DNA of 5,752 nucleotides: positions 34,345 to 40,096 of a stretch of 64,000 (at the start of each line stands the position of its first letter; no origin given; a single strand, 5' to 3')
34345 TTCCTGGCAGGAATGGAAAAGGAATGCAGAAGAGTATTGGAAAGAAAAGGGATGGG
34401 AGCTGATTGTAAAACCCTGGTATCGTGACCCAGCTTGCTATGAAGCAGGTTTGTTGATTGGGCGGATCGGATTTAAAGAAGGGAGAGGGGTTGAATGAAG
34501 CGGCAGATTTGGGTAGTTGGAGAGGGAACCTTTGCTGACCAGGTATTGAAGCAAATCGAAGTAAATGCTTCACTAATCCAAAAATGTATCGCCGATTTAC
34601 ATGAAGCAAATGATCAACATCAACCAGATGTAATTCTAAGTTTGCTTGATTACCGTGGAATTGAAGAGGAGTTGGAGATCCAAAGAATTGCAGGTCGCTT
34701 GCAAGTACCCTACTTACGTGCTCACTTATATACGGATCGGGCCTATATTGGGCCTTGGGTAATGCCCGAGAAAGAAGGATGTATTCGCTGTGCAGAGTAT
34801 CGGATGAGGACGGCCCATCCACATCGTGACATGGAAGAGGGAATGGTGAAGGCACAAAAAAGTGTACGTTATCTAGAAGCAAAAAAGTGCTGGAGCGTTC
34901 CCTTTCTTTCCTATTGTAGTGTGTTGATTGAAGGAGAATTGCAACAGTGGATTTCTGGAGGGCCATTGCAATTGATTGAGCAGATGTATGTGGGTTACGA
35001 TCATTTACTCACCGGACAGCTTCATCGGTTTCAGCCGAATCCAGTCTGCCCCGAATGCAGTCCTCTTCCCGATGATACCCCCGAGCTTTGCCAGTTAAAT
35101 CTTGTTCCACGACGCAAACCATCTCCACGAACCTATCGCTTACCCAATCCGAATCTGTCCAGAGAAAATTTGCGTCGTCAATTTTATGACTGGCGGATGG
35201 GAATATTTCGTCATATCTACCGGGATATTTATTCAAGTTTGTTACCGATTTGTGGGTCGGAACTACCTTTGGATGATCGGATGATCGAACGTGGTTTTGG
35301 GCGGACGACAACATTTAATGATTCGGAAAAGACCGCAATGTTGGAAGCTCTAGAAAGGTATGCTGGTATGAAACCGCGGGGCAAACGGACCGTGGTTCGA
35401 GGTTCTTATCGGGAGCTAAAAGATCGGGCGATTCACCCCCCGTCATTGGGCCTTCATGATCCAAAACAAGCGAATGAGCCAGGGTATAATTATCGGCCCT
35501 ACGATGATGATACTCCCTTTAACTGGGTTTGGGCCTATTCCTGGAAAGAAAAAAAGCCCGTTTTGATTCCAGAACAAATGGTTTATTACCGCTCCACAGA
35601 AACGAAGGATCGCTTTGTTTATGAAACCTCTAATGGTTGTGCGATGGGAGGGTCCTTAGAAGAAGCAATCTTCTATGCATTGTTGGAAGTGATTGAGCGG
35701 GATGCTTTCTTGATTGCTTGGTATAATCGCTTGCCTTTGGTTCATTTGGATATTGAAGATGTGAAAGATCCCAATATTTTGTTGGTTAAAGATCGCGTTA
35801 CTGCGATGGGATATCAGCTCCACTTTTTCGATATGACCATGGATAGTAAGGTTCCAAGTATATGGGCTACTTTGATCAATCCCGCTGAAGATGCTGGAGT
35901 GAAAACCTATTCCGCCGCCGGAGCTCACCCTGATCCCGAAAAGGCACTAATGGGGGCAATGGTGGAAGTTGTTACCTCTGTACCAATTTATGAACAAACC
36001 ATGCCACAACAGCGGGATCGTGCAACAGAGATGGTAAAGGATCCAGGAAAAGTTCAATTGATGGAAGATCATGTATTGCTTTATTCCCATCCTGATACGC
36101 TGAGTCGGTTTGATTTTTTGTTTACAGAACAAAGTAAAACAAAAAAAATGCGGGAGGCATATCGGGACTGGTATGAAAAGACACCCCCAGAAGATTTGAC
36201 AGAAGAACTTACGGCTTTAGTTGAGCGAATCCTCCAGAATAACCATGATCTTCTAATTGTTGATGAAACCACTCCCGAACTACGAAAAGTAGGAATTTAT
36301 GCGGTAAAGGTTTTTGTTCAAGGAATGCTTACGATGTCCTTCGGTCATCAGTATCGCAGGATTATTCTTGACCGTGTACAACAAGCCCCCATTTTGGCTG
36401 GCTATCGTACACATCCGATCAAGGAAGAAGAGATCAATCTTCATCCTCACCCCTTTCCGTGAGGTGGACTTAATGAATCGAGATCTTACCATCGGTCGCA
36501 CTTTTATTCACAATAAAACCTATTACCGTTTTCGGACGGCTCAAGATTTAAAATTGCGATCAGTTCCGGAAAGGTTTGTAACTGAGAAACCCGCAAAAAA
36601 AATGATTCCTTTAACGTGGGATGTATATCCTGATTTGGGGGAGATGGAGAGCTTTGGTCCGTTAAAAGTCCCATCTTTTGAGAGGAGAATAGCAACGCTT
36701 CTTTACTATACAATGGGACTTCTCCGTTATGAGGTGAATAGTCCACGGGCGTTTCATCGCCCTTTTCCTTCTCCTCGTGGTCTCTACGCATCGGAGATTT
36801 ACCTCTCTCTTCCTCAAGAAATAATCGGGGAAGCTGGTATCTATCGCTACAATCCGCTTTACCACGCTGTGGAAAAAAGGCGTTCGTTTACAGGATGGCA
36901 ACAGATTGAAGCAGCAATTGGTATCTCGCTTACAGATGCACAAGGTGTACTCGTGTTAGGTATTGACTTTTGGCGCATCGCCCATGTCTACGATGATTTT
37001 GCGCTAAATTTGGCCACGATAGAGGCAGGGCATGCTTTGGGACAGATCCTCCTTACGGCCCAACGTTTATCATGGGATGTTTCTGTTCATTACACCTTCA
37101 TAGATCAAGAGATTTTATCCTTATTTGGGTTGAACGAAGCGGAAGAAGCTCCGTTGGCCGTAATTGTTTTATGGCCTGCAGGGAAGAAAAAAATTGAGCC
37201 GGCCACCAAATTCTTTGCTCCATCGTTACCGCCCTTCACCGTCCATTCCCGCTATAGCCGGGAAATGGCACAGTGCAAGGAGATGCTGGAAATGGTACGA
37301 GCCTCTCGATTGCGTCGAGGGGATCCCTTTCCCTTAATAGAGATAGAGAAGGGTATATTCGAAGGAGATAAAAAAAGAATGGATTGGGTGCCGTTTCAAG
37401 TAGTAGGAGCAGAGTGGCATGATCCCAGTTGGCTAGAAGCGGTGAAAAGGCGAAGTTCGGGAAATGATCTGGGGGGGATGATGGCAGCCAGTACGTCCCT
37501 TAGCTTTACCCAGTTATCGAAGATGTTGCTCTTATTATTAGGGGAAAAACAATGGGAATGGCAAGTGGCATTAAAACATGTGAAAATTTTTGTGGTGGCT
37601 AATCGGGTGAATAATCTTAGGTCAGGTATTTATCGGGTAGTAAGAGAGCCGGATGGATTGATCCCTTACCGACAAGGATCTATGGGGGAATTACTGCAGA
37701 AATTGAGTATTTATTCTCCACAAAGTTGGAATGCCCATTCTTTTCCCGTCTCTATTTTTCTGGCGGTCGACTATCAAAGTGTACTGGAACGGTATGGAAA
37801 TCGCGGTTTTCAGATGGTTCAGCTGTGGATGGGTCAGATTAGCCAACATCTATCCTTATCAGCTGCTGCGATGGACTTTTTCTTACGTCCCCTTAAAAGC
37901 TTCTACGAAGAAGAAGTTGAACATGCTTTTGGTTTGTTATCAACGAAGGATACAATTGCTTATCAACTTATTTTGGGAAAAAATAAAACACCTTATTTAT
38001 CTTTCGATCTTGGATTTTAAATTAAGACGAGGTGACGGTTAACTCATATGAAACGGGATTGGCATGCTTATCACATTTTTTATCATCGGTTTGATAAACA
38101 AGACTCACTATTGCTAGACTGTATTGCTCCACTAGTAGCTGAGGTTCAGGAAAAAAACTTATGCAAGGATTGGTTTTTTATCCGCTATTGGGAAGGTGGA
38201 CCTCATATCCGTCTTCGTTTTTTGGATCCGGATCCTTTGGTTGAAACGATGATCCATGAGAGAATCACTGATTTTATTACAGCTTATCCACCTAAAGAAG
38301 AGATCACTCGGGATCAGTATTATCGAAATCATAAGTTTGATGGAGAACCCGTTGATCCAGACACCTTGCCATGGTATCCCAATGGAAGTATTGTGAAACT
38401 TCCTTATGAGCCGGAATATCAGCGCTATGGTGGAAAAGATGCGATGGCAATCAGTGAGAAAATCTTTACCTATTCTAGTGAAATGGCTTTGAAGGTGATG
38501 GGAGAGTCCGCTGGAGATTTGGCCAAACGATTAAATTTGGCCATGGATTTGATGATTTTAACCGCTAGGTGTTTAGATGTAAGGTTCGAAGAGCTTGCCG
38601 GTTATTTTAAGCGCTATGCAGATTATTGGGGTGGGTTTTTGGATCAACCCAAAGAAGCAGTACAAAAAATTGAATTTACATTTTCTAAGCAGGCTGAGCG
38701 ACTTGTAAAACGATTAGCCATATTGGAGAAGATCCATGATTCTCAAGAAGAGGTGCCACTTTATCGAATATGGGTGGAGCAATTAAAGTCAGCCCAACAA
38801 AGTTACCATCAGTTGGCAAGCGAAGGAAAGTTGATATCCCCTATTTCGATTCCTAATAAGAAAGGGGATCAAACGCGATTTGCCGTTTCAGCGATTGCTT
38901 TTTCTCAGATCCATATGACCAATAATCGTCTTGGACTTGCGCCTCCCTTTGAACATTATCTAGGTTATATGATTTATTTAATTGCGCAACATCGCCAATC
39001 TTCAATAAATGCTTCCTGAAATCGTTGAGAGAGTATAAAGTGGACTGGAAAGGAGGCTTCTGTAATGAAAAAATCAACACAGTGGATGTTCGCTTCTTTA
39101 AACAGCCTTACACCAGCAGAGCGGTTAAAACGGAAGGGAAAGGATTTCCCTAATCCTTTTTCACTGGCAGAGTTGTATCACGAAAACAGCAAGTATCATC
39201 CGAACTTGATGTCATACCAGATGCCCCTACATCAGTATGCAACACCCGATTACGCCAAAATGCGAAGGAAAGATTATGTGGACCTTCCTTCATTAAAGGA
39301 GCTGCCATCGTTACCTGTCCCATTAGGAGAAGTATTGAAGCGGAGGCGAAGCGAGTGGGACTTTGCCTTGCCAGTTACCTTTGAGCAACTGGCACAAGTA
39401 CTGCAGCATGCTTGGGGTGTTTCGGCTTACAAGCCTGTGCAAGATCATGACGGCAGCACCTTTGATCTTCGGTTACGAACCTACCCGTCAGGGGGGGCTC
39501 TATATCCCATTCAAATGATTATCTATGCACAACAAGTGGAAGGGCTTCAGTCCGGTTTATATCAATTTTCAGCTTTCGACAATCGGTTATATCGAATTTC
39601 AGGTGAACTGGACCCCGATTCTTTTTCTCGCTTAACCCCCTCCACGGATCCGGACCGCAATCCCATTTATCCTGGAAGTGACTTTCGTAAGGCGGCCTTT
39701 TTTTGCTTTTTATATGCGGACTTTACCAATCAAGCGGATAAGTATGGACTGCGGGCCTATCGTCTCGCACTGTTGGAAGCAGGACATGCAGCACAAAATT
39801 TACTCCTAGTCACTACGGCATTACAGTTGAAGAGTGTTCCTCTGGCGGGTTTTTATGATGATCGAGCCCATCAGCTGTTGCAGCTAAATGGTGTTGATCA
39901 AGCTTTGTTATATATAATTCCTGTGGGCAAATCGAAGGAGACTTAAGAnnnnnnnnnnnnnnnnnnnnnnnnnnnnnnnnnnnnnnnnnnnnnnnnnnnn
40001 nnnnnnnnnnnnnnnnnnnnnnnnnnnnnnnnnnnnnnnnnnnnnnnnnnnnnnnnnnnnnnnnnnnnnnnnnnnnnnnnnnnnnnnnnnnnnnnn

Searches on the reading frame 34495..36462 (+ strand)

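Call 58: search_protein_families(library=pfam, proteins=[window:34495-36462:+], max_evalue=0.00001)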
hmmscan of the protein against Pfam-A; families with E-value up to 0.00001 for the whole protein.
window:34495-36462:+ (655 aa): 1 family
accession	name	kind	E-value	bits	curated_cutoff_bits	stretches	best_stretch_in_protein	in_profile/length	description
PF02624.21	YcaO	-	4.9e-86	289.4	25.7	1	269-611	2-324/325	YcaO cyclodehydratase, ATP-ad Mg2+-binding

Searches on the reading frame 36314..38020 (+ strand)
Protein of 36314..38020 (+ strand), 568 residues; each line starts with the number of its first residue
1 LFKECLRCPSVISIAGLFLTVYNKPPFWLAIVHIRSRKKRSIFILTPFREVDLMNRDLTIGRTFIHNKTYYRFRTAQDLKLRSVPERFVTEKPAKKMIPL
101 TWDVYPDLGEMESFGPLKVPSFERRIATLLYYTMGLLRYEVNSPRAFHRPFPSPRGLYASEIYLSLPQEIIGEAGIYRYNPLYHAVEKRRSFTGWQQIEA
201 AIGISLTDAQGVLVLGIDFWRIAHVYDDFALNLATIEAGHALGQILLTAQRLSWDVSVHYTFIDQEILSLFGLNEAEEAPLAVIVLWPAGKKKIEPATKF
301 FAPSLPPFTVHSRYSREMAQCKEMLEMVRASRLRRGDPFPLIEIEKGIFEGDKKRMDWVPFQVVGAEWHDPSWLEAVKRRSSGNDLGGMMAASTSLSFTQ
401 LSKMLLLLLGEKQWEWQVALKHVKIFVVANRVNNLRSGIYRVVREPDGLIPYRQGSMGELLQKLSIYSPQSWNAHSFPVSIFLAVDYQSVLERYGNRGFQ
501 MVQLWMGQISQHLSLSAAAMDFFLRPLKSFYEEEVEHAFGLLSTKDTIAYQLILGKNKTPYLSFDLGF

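Call 58: search_protein_families(library=pfam, proteins=[window:36314-38020:+], max_evalue=0.00001)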
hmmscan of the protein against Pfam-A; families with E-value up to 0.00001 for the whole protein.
window:36314-38020:+ (568 aa): 0 families

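Call 61: search_protein_families(library=pfam, proteins=[window:36314-38020:+], max_evalue=0.001)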
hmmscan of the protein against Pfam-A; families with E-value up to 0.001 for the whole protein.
window:36314-38020:+ (568 aa): 1 family
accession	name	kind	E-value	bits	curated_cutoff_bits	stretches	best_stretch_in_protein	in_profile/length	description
PF00881.29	Nitroreductase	-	1.4e-05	25.8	23.5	0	205-284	86-163/167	Nitroreductase family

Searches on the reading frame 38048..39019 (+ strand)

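Call 61: search_protein_families(library=pfam, proteins=[window:38048-39019:+], max_evalue=0.001)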
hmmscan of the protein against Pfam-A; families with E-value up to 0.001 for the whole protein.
window:38048-39019:+ (323 aa): 1 family
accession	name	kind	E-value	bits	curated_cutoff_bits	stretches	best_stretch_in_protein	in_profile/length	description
PF14028.11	Lant_dehydr_C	-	3.1e-48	165.6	24.4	1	5-309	1-251/255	Lantibiotic biosynthesis dehydratase C-term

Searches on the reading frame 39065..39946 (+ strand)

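Call 61: search_protein_families(library=pfam, proteins=[window:39065-39946:+], max_evalue=0.001)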
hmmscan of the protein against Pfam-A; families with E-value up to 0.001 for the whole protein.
window:39065-39946:+ (293 aa): 1 family
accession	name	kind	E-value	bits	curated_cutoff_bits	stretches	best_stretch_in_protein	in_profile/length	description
PF00881.29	Nitroreductase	-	6.2e-16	59.5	23.5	1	103-289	14-167/167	Nitroreductase family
